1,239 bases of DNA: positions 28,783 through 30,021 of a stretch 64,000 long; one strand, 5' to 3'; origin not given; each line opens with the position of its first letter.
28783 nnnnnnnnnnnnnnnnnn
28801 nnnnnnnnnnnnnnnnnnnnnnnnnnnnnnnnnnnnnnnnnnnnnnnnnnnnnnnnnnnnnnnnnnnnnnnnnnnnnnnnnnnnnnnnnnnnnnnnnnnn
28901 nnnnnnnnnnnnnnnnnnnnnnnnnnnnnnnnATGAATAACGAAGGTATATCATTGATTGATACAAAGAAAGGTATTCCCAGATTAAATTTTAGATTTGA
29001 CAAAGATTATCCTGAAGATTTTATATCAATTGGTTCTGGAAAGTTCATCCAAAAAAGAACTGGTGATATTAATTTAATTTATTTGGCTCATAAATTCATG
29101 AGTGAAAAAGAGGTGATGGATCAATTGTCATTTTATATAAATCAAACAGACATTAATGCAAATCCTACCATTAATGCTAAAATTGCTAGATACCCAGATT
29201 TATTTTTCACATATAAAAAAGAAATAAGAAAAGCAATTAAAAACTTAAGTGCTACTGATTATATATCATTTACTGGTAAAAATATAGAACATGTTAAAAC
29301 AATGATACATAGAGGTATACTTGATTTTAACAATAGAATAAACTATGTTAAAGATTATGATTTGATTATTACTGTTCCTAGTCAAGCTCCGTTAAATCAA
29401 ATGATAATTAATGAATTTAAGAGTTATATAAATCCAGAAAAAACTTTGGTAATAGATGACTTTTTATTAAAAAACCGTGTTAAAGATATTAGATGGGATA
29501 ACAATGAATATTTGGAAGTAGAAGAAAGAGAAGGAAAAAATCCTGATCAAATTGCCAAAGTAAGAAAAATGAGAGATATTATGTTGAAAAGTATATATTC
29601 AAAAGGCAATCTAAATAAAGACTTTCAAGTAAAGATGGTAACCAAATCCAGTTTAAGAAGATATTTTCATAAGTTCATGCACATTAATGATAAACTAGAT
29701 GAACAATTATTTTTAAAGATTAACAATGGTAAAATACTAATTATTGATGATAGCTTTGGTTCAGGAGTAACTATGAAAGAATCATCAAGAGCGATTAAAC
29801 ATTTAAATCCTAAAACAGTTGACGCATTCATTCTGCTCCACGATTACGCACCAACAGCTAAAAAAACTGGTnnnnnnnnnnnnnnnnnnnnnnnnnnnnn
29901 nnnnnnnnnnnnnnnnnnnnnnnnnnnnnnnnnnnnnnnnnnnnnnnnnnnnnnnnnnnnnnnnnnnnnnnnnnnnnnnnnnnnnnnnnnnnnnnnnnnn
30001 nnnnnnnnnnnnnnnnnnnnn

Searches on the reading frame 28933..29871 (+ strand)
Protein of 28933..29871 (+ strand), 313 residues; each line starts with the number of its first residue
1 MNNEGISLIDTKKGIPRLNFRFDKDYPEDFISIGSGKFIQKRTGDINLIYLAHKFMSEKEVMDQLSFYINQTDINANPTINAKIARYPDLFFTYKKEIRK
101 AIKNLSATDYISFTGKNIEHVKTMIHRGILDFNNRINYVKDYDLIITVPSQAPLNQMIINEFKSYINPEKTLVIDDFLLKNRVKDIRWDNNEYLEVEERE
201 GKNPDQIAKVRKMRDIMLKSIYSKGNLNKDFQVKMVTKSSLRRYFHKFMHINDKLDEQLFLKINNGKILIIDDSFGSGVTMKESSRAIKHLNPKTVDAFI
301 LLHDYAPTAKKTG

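Call 57: search_protein_families(library=pfam, proteins=[window:28933-29871:+], max_evalue=0.001)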
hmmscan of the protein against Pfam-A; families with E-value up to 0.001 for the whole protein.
window:28933-29871:+ (313 aa): 1 family
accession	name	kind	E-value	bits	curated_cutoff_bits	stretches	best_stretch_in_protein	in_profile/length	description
PF00156.33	Pribosyltran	-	4.6e-05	23.2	26.3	1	258-304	80-126/158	Phosphoribosyl transferase domain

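Call 75: search_protein_families(library=phrogs, proteins=[window:28933-29871:+], max_evalue=0.001)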
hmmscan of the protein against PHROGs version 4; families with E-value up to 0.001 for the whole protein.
window:28933-29871:+ (313 aa): 0 families
